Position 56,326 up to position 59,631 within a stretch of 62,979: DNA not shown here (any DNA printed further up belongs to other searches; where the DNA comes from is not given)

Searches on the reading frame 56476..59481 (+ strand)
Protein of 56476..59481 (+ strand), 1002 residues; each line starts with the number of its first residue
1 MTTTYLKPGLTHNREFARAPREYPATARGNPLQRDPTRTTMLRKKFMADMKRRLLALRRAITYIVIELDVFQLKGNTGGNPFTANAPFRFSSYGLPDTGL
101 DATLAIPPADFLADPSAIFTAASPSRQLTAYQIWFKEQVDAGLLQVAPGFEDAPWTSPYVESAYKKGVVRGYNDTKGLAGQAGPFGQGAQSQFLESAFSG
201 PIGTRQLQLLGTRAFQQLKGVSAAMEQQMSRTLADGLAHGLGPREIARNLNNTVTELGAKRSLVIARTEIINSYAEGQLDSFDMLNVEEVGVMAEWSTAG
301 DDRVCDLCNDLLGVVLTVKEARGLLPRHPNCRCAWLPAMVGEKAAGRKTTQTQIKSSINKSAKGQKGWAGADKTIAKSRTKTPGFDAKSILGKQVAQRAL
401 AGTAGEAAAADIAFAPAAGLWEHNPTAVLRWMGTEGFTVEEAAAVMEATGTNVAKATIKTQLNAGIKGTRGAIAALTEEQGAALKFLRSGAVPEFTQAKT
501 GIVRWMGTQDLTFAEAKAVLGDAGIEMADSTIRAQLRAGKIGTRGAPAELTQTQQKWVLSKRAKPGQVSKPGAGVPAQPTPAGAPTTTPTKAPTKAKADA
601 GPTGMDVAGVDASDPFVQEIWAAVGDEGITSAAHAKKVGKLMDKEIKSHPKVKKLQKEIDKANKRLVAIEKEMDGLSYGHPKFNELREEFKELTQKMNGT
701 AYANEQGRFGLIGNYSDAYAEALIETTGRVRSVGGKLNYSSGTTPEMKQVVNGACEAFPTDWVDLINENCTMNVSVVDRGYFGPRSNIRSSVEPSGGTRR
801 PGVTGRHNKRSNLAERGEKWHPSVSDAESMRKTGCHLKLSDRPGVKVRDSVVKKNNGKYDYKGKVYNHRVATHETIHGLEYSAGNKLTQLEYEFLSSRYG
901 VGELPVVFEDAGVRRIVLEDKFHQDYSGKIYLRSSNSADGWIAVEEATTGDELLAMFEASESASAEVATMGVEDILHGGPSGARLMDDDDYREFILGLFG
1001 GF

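Call 14: search_protein_families(library=pfam, max_evalue=0.001, proteins=[window:56476-59481:+])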
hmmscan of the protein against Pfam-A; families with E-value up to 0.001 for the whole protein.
seq(1002 aa): 1 family
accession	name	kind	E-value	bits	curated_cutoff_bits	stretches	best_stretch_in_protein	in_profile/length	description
PF04233.19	Phage_Mu_F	-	1.3e-12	48.9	29.6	1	228-334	2-110/112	Phage Mu protein F like protein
